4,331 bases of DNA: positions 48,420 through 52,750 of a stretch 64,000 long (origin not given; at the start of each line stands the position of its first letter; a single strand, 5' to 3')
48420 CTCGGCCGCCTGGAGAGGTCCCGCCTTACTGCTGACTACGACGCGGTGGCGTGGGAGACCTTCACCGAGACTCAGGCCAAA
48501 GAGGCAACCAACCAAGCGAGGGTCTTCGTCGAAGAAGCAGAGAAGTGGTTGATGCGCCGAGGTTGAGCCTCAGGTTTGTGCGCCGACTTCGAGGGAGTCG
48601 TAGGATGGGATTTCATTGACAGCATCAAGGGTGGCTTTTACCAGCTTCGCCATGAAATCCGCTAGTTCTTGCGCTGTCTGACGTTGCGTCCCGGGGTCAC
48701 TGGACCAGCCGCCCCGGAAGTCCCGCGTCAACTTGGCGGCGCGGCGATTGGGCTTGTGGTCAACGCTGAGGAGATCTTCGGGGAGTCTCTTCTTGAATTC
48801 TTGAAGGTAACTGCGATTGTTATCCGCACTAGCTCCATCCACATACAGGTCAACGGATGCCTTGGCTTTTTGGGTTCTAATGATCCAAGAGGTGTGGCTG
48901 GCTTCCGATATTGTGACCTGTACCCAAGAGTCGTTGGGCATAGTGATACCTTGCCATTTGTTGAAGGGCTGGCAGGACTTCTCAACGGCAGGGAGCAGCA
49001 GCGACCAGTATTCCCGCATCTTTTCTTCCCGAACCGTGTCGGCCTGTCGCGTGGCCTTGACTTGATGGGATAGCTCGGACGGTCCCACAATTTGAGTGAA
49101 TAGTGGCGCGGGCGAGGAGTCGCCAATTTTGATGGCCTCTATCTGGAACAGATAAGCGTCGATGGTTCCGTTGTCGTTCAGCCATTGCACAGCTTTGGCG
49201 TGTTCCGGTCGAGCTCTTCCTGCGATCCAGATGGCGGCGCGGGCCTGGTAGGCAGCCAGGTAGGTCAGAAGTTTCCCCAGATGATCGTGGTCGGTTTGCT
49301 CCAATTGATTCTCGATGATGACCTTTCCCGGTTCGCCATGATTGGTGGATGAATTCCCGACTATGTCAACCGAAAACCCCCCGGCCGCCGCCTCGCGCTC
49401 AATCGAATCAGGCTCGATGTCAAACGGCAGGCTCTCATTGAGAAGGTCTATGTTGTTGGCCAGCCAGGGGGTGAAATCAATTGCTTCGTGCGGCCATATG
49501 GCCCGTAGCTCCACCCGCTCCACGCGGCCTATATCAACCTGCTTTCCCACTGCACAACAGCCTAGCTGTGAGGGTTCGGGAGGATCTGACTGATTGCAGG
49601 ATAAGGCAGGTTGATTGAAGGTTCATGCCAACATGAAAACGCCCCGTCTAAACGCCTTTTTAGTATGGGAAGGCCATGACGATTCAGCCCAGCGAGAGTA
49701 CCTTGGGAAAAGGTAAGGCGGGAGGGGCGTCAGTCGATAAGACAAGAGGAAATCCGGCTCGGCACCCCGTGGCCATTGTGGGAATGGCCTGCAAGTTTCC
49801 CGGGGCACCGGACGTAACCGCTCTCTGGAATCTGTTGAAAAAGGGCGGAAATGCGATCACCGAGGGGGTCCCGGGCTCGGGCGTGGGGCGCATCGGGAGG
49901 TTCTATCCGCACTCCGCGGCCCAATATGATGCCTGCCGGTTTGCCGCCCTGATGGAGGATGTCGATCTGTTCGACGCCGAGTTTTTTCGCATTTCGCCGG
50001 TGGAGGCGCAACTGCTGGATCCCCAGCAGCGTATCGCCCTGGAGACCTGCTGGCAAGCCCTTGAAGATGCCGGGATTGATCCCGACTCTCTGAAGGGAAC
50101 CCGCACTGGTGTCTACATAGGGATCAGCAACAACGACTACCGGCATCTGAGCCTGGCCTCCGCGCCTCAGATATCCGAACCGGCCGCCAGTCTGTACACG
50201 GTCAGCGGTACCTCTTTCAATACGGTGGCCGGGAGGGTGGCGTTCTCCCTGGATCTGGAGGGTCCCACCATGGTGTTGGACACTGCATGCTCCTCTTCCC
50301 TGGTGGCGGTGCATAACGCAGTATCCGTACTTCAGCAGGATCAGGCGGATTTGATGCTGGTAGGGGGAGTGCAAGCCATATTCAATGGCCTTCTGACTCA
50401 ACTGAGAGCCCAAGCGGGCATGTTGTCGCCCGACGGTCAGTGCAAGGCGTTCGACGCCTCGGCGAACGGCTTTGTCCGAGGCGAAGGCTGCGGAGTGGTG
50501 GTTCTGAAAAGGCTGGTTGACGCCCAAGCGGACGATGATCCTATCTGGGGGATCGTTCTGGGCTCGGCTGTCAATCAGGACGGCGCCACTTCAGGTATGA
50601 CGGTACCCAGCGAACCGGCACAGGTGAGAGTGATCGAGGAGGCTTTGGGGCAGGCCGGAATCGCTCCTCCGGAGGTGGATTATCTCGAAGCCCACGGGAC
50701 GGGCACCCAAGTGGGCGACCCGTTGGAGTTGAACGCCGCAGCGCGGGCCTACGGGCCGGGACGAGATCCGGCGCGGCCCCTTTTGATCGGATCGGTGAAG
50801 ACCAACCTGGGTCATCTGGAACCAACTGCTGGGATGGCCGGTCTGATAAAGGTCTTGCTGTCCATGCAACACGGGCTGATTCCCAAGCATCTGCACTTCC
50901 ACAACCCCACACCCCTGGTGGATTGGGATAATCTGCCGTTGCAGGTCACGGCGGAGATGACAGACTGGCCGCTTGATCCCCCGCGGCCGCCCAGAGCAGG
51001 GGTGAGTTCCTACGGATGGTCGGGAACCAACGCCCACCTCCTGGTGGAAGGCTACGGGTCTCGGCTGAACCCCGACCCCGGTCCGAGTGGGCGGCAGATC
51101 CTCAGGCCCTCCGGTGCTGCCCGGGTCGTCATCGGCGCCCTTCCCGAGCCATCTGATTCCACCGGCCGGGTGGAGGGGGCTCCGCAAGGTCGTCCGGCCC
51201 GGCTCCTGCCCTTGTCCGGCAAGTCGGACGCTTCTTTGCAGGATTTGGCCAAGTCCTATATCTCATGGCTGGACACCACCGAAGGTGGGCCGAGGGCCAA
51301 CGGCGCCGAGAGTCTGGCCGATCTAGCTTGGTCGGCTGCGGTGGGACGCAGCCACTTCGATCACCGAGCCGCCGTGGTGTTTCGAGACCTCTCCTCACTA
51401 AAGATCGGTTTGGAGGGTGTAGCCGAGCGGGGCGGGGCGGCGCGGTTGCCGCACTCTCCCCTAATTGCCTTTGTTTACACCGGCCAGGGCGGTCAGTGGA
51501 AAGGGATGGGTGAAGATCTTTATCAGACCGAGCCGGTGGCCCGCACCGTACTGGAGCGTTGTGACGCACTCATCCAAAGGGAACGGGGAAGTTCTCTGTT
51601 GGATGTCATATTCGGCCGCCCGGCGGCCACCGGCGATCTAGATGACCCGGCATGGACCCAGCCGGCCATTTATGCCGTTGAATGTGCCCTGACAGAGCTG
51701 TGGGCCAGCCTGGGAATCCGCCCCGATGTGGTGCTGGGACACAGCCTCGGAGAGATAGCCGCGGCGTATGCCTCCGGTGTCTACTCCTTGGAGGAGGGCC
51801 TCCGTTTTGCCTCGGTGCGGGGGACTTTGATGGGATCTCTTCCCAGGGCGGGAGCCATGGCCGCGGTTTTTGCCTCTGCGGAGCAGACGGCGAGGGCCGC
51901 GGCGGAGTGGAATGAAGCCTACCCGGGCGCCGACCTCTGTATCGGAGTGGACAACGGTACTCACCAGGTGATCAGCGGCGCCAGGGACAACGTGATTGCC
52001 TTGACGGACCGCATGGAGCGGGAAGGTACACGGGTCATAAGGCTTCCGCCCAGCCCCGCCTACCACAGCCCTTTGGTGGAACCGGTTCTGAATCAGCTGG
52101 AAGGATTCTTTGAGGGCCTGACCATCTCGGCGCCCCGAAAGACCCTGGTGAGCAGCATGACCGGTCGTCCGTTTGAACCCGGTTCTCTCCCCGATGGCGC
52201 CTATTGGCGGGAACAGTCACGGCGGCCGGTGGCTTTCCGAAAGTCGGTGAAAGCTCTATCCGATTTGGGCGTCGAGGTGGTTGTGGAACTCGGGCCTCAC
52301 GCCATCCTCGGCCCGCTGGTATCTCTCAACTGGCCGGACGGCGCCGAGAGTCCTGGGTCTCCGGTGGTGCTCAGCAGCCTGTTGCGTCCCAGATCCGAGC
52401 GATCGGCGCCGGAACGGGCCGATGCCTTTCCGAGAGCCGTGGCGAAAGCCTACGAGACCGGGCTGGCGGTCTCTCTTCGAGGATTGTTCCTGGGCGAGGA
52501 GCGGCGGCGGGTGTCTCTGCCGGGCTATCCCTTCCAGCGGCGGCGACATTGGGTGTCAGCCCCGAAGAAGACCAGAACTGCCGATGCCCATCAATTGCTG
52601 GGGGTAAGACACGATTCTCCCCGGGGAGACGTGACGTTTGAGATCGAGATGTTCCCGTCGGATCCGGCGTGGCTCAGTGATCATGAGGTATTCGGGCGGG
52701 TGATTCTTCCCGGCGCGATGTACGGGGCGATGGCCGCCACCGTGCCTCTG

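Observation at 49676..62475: Orphan FAS-like, highly reducing type I PKS locus with unusual architecture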

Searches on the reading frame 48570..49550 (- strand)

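Call 4: search_protein_families(library=pfam, proteins=[window:48570-49550:-], max_evalue=0.01)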
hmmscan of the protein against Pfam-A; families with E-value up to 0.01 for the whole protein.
window:48570-49550:- (326 aa): 1 family
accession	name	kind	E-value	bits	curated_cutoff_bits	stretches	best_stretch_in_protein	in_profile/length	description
PF14088.11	DUF4268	-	0.00075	20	27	1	179-254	3-74/140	Domain of unknown function (DUF4268)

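Call 44: search_protein_families(library=ncbifam, proteins=[window:48570-49550:-], max_evalue=0.01)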
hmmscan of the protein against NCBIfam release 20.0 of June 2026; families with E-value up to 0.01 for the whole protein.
window:48570-49550:- (326 aa): 0 families

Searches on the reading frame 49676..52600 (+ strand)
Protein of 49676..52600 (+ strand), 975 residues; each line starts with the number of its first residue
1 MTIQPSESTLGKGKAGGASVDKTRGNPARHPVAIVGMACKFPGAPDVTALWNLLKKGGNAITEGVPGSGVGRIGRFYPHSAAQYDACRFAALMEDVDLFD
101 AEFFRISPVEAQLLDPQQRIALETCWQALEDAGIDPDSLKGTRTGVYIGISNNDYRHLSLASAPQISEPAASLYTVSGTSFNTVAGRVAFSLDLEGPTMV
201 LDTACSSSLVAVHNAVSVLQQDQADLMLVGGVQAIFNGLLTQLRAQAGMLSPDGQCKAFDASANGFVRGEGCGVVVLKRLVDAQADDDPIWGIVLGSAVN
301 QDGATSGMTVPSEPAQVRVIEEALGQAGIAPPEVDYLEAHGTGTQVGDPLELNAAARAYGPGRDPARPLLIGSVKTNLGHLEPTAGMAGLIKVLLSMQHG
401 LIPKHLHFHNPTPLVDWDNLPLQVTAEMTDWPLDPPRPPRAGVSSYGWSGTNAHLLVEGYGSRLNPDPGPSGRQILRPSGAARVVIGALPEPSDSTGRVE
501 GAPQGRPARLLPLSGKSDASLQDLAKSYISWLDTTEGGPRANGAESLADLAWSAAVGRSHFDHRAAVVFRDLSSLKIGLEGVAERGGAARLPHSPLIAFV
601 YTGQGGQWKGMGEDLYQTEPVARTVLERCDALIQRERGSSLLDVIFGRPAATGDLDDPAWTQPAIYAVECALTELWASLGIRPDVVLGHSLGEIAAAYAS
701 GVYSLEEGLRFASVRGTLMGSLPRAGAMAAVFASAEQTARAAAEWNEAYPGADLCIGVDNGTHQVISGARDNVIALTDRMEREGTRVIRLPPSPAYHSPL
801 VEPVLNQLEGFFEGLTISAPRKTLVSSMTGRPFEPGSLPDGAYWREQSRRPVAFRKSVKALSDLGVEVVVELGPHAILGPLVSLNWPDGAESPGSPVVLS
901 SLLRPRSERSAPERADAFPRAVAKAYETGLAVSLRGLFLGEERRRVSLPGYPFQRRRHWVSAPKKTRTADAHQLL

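Call 48: search_solved_structures(query=window:49676-52600:+, max_evalue=1e-40, show_alignments=0)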
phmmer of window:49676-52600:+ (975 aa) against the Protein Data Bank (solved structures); distinct sequences matched with E-value up to 1e-40: 83 (the best 60 are shown).
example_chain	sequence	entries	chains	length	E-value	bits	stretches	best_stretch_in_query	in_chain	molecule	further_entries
4mz0_A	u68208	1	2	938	4e-190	637.6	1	27-961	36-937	CurL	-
7zma_A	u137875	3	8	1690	6.8e-170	570.6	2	30-460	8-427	Putative polyketide synthase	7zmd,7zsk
2hg4_A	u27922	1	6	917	6.1e-160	537.7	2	28-473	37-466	6-Deoxyerythronolide B Synthase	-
9iyw_A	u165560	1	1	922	7.3e-159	534.1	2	28-458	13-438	Polyketide synthase,GfsA KSQ-AncAT chimeric protein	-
11sz_A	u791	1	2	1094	2.7e-153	515.7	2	29-477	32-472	6-deoxyerythronolide-B synthase, Erythronolide synthase EryA2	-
8in9_A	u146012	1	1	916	4e-153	515.1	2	28-458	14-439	Polyketide synthase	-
7vee_A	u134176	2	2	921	1.9e-151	509.6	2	28-458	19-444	Polyketide synthase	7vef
7s6b_A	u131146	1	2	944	1.3e-150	506.8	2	27-469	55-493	Polyketide synthase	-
8ee0_A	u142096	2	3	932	3.2e-149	502.2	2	29-488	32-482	6-deoxyerythronolide B synthase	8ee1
7s6c_A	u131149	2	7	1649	5.8e-149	501.3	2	29-470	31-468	6-deoxyerythronolide-B synthase EryA2, modules 3 and 4, Lsd14 Polyketide synthase fusion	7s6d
7uwr_A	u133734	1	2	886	2e-145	489.6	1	31-960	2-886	Narbonolide/10-deoxymethynolide synthase PikA1, modules 1 and 2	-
8g4u_A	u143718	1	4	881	1e-144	487.2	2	28-490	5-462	EryAIII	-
6c9u_A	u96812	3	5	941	7.8e-144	484.3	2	30-464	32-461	6-deoxyerythronolide-B synthase EryA2, modules 3 and 4 | EryAII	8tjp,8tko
2qo3_A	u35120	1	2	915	8e-144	484.3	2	30-460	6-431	EryAII Erythromycin polyketide synthase modules 3 and 4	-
7m7i_B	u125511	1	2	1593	1.2e-142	480.4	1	30-459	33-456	EryAI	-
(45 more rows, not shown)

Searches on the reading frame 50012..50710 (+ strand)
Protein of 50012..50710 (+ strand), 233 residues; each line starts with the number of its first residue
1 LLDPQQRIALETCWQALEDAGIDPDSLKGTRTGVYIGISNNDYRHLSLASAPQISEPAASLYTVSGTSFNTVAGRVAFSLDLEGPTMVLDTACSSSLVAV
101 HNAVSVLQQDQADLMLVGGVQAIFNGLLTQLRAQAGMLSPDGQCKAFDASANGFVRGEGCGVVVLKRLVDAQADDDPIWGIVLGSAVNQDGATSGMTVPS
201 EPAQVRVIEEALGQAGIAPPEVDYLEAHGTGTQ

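Call 40: find_homologous_proteins(query=window:50012-50710:+, max_evalue=1e-20)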
Query window:50012-50710:+ (233 aa): 5592 proteins with E <= 1e-20 among 8000 candidates; the best 120 are listed.
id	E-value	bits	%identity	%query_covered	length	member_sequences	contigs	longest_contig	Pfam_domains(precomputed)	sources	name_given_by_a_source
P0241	6.2e-121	420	83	100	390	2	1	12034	PF00109.33,PF00108.30,PF02801.29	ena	-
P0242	2.6e-111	389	76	100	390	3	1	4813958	PF00109.33,PF00108.30,PF02801.29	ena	-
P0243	1.6e-107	377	74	100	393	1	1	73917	PF00109.33,PF00108.30,PF02801.29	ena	-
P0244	1.1e-101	357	72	100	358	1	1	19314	PF00109.33,PF00108.30,PF02801.29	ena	-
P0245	4.7e-99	349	68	100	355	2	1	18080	PF00109.33,PF00108.30,PF02801.29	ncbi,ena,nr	ncbi:MAG: polyketide synthase [Rhodospirillales bacterium]|nr:polyketide synthase [Rhodospirillales 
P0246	6.4e-97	342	68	100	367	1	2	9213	PF00109.33,PF00108.30,PF02801.29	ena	-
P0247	3.2e-96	340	69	100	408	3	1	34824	PF00109.33,PF00108.30,PF02801.29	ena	-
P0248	1.3e-95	338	68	100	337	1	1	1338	PF00109.33,PF00108.30,PF02801.29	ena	-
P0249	1.4e-95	337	68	99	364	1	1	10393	PF00109.33,PF00108.30,PF02801.29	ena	-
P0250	4.3e-95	336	66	99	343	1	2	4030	PF00109.33,PF00108.30,PF02801.29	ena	-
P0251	1.5e-94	334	68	100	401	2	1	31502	PF00109.33,PF00108.30,PF02801.29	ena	-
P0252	2.3e-94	333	68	100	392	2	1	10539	PF00109.33,PF00108.30,PF02801.29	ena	-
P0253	1.1e-93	331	76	89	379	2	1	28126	PF00109.33,PF00108.30,PF02801.29,PF16197.12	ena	-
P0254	8.7e-93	328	66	100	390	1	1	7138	PF00109.33,PF00108.30,PF02801.29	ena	-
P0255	9.3e-93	328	70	93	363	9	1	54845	PF00109.33,PF00108.30,PF02801.29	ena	-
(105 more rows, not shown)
